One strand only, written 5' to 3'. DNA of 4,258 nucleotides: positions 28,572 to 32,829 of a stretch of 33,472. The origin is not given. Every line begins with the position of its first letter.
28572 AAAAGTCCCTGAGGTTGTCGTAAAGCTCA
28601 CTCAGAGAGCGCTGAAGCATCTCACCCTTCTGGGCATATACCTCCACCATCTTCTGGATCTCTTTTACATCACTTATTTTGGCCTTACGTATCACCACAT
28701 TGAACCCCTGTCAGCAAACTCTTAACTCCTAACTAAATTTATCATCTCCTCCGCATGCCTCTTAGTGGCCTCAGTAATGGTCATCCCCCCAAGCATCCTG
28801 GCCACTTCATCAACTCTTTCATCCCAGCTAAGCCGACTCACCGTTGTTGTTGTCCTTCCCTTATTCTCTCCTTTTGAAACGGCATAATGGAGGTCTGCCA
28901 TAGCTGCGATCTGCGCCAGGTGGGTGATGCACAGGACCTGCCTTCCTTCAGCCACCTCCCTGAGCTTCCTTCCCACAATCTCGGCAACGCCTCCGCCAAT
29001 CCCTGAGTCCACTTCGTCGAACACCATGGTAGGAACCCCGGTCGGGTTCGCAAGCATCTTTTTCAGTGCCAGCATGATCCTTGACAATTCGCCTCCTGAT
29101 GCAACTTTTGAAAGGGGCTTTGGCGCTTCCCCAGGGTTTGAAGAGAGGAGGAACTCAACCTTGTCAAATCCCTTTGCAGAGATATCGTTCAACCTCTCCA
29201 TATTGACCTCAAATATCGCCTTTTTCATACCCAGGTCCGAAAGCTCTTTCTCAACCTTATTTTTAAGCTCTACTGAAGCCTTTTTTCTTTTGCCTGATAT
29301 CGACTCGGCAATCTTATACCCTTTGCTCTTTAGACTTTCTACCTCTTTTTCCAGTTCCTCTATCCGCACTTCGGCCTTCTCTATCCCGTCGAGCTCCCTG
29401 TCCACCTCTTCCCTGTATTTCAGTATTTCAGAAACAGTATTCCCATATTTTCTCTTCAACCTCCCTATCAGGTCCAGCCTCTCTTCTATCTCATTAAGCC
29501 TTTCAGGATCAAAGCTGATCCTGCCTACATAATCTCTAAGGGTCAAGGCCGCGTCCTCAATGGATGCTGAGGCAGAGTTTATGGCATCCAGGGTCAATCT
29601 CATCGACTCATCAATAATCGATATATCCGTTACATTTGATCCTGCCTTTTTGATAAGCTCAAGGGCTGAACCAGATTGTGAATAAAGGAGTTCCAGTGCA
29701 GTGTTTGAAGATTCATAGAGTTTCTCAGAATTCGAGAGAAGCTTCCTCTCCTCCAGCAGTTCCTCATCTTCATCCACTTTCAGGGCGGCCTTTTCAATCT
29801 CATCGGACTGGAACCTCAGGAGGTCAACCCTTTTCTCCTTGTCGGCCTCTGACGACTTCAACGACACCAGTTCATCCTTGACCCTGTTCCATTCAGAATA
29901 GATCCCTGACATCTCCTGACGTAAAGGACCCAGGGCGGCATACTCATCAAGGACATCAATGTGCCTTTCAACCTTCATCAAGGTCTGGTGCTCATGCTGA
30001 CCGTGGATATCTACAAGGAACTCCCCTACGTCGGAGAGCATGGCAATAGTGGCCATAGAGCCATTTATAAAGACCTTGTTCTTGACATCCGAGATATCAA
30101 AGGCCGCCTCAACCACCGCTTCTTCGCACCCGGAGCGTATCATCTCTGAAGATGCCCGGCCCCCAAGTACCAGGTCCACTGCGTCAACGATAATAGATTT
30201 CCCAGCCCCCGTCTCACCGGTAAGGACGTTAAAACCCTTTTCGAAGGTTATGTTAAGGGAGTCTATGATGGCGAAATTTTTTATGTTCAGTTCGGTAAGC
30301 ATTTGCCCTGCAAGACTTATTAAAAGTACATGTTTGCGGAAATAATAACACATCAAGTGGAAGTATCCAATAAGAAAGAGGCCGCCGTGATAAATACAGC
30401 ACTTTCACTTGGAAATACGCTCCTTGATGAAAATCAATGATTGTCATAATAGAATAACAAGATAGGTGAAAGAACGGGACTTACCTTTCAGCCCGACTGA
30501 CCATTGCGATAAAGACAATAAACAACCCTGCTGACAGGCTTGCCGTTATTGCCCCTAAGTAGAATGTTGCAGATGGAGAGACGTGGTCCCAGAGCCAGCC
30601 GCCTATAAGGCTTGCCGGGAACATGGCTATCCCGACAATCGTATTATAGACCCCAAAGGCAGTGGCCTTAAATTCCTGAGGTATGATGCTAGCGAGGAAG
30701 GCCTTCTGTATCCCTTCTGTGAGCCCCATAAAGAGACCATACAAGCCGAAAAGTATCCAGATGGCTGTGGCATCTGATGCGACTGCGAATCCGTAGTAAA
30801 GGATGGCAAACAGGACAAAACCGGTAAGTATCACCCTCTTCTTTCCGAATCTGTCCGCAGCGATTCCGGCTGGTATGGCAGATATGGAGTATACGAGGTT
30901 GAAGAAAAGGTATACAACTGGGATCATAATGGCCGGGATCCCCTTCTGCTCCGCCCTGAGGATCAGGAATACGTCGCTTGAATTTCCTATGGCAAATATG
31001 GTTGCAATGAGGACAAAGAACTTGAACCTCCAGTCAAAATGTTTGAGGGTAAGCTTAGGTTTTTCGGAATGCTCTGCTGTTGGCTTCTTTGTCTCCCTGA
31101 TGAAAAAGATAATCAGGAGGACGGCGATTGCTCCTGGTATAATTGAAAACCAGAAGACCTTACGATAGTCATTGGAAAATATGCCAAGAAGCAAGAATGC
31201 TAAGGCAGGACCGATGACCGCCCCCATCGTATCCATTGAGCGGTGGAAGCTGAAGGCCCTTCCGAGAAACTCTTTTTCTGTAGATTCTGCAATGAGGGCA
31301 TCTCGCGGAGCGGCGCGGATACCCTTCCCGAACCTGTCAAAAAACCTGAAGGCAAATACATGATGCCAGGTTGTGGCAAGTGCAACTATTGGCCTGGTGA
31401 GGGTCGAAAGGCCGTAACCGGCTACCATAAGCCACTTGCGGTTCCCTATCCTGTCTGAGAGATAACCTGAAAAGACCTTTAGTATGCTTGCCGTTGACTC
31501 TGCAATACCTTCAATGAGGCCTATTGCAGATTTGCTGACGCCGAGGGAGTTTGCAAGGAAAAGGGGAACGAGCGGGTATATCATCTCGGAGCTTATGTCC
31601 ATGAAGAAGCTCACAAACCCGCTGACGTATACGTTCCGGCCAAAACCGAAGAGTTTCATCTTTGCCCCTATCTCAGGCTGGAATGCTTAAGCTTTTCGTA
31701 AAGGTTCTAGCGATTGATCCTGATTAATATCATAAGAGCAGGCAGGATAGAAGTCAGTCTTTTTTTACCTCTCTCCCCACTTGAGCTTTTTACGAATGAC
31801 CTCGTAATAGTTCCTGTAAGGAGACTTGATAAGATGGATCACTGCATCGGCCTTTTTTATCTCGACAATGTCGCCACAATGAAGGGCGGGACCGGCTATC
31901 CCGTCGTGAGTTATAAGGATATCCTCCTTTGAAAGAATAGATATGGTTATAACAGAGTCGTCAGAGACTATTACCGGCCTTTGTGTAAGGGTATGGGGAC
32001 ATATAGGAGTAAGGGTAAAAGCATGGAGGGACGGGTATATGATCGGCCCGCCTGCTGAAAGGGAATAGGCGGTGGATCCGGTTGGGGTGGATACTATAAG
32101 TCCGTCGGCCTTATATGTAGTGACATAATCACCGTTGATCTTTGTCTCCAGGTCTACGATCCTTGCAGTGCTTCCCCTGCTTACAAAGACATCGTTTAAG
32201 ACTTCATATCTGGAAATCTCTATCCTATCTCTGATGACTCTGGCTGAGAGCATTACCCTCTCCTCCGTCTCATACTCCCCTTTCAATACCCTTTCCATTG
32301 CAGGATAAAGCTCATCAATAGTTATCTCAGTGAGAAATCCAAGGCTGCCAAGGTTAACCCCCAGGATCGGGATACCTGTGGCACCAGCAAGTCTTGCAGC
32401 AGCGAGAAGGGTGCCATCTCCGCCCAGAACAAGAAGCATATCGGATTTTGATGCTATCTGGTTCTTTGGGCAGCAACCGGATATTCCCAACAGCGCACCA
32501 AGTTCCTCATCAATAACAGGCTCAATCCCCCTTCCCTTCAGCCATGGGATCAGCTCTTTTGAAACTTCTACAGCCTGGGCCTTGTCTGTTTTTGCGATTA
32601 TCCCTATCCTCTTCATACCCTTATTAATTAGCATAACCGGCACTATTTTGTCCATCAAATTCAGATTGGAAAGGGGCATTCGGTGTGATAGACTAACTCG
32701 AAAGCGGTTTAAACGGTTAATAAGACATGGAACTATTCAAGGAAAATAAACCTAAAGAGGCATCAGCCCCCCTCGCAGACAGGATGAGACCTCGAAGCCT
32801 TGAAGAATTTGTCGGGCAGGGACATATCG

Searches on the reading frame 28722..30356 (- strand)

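Call 79: search_protein_families(library=pfam, proteins=[window:28722-30356:-], max_evalue=0.0001)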
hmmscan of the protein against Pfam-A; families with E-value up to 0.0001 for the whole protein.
window:28722-30356:- (544 aa): 4 families
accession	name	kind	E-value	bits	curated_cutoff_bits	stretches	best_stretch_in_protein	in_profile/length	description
PF02463.25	SMC_N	-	2.3e-15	57.1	40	1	19-499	1-217/220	RecF/RecN/SMC N terminal domain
PF13476.12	AAA_23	-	1.1e-14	56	27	1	23-221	2-180/201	AAA domain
PF13555.12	AAA_29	-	1.3e-05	25.3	27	1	20-67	1-49/61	P-loop containing region of AAA domain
PF13175.12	AAA_15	-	3.8e-05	23.9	32.1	0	19-387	1-273/374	AAA ATPase domain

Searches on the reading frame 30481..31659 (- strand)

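Call 79: search_protein_families(library=pfam, proteins=[window:30481-31659:-], max_evalue=0.0001)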
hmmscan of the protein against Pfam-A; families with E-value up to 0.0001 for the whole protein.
window:30481-31659:- (392 aa): 4 families
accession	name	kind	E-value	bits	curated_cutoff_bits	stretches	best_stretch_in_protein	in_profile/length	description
PF07690.21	MFS_1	-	7.5e-52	176.8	33.4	2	15-251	3-245/347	Major Facilitator Superfamily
PF00083.30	Sugar_tr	-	1.4e-11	44.5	22.3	1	24-191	38-195/452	Sugar (and other) transporter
PF12832.13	MFS_1_like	-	3.3e-11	43.3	25.2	1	26-367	17-372/373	MFS_1 like family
PF01306.25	LacY_symp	-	3.7e-05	23.2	24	0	15-383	15-398/413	LacY proton/sugar symporter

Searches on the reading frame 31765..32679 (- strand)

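Call 18: search_protein_families(library=pfam, proteins=[window:31765-32679:-], max_evalue=0.001)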
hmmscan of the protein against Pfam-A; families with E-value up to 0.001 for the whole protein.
window:31765-32679:- (304 aa): 2 families
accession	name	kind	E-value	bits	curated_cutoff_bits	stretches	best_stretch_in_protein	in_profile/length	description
PF20143.4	NAD_kinase_C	-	7e-35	120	23.7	1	161-285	1-125/126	ATP-NAD kinase C-terminal domain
PF01513.26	NAD_kinase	-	1e-22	81.3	25.5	1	73-136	67-130/130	ATP-NAD kinase N-terminal domain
